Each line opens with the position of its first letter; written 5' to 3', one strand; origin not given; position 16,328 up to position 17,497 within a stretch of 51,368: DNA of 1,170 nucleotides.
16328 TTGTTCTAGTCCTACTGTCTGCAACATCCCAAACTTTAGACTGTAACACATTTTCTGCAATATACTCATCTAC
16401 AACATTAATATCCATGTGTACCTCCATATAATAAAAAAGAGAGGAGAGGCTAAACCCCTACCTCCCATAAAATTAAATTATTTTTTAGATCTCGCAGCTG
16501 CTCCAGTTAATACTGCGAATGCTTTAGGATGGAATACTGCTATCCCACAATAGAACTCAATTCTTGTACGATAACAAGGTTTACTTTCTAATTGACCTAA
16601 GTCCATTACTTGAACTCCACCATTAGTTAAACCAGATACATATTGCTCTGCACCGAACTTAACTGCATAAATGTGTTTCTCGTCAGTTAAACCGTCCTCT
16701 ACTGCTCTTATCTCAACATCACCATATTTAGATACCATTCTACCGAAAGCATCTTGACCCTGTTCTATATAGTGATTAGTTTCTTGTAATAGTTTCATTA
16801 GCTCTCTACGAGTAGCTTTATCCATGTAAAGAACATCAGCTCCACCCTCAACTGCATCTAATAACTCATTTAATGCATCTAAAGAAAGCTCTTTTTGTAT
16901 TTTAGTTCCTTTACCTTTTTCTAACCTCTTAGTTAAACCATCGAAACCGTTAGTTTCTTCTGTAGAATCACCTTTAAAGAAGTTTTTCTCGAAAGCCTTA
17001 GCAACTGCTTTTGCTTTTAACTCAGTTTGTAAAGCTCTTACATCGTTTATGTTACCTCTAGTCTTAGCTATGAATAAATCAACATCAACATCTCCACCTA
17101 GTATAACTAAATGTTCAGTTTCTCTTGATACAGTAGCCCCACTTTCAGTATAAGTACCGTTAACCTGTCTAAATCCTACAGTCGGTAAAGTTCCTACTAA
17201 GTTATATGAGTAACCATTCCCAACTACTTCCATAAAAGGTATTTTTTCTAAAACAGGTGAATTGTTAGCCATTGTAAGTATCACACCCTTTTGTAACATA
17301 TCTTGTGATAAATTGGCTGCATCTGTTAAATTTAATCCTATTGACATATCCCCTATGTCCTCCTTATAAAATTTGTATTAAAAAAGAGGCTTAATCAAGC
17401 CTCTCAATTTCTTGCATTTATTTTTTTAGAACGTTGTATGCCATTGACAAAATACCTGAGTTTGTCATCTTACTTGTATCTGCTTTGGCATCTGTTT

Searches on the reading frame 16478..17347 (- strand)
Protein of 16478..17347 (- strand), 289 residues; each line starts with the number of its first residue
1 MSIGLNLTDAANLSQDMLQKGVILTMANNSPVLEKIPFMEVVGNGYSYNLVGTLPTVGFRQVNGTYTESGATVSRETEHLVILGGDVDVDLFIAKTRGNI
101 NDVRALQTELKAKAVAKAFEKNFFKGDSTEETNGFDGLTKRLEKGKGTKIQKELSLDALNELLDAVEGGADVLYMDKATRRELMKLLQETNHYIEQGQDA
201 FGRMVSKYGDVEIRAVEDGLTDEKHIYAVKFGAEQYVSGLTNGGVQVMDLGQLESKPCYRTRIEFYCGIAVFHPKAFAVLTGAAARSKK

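Call 72: search_protein_families(library=phrogs, proteins=[window:16478-17347:-], max_evalue=0.00001)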
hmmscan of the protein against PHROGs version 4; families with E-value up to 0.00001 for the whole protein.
window:16478-17347:- (289 aa): 3 families
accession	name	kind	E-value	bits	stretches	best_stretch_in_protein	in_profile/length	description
phrog_212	-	head and packaging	5.1e-72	243.8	1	5-282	6-292/301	major head protein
phrog_31318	-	unknown function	4.6e-12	46.9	1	157-282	4-143/147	-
phrog_10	-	head and packaging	2.9e-06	27.5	1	112-286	467-639/752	major head protein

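Call 102: search_dna_similar(query=window:16478-17347:-, collection=plasmids, mode=protein, max_rows=12)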
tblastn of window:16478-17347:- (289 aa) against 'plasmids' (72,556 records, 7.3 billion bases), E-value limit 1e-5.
Records with a match: 954; places in all: 959; records where one place covers at least 80% of the query: 949.
Best place of each record, by identity: <60% 954.
By first word of the organism name: Klebsiella 340; Escherichia 200; Acinetobacter 139; Enterobacter 91; Yersinia 62; Salmonella 49; Citrobacter 25; Aeromonas 11; Cronobacter 9; Shigella 6; and 17 more.
By predicted mobility (MOB-suite, as given by PLSDB): non-mobilizable 840; mobilizable 97; conjugative 17.
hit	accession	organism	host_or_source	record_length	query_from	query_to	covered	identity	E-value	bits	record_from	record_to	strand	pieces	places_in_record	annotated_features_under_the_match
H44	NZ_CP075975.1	Clostridium perfringens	Roast beef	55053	1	289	100%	55.8%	2e-97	320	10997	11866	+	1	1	major capsid protein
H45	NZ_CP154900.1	Bacillus licheniformis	-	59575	3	280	96%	49.1%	1e-77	263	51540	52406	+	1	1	major capsid protein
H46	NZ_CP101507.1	Bacillus altitudinis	cell culture,soil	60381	3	280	96%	48.4%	5e-76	259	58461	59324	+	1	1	major capsid protein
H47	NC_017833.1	Streptomyces sp. FR1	-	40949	7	282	96%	41.9%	3e-59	210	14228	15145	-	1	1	major capsid protein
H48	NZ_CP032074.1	Escherichia coli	Avian,Pure culture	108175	9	289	97%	34.6%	7e-38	149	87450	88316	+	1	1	major capsid protein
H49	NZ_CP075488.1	Escherichia coli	pig,genome,pig farm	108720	9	289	97%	34.6%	7e-38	149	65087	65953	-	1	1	major capsid protein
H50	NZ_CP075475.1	Escherichia coli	pig,genome,pig farm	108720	9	289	97%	34.6%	7e-38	149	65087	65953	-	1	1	major capsid protein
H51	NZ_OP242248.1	Escherichia coli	Homo sapiens,stool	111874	9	289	97%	34.6%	7e-38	149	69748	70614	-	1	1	major capsid protein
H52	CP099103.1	Escherichia coli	culture,Pooled sediment sample ...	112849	9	289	97%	34.6%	7e-38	149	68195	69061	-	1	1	phage major capsid protein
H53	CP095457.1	Escherichia coli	pig,cell culture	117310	9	289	97%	34.6%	7e-38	149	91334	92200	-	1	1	phage major capsid protein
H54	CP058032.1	Escherichia coli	culture,Pooled pig faecal samples ...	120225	9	289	97%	34.6%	7e-38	149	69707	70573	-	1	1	phage major capsid protein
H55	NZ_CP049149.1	Cronobacter sakazakii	Homo sapiens,Dyalisis liquid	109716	9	282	95%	35.1%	8e-39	151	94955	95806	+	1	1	major capsid protein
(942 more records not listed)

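Call 103: search_dna_similar(query=window:16478-17347:-, collection=phages, mode=protein, max_rows=12)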
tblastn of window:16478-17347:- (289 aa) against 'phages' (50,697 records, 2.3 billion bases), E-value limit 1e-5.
Records with a match: 287; places in all: 289; records where one place covers at least 80% of the query: 274.
Best place of each record, by identity: <60% 287.
By first word of the organism name: Pseudomonas 88; Caulobacter 39; Xanthomonas 24; Streptomyces 17; Paenibacillus 13; Brevundimonas 13; Stenotrophomonas 11; Rhizobium 10; Gordonia 9; Bordetella 9; and 23 more.
By host as written in the record: Pseudomonas aeruginosa 31; Pseudomonas aeruginosa PAO1 23; Caulobacter vibrioides CB15 22; - 15; Paenibacillus larvae 11; Bordetella bronchiseptica ATCC 10580 9; Brevundimonas pondensis LVF1 8; Pseudomonas aeruginosa PA14 8; and 84 more.
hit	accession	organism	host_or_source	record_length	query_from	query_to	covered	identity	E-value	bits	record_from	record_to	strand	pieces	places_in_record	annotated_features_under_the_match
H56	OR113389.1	Clostridium phage vB_CtyS-FA67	Clostridium sp.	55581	3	285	98%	53.2%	1e-92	305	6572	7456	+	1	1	hypothetical protein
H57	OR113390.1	Clostridium phage vB_CtyS-FA70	Clostridium sp.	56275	3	285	98%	53.2%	1e-92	305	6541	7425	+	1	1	hypothetical protein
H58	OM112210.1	Bacillus phage PK2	Bacillus sp. (in: Bacteria)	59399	1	282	98%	53.2%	5e-96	315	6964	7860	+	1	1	hypothetical protein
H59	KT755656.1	Paenibacillus phage Tripp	Paenibacillus larvae ATCC 9545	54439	2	282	97%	51.9%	4e-86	286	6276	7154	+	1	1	major capsid protein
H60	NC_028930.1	Paenibacillus phage Tripp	Paenibacillus larvae ATCC 9545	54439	2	282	97%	51.9%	4e-86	286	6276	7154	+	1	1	major head protein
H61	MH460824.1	Paenibacillus phage Unity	Paenibacillus larvae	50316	7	282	96%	52.4%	4e-86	286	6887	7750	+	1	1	major capsid protein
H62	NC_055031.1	Paenibacillus phage Unity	Paenibacillus larvae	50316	7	282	96%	52.4%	4e-86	286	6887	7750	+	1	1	major head protein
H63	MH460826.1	Paenibacillus phage Heath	Paenibacillus larvae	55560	7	282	96%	52.4%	4e-86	286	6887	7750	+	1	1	major capsid protein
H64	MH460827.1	Paenibacillus phage Halcyone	Paenibacillus larvae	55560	7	282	96%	52.4%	4e-86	286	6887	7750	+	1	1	major capsid protein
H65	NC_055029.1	Paenibacillus phage Halcyone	Paenibacillus larvae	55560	7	282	96%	52.4%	4e-86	286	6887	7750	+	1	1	major head protein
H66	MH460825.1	Paenibacillus phage Scottie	Paenibacillus larvae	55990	7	282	96%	52.4%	4e-86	286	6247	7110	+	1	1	major capsid protein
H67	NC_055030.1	Paenibacillus phage Scottie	Paenibacillus larvae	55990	7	282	96%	52.4%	4e-86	286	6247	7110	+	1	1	major head protein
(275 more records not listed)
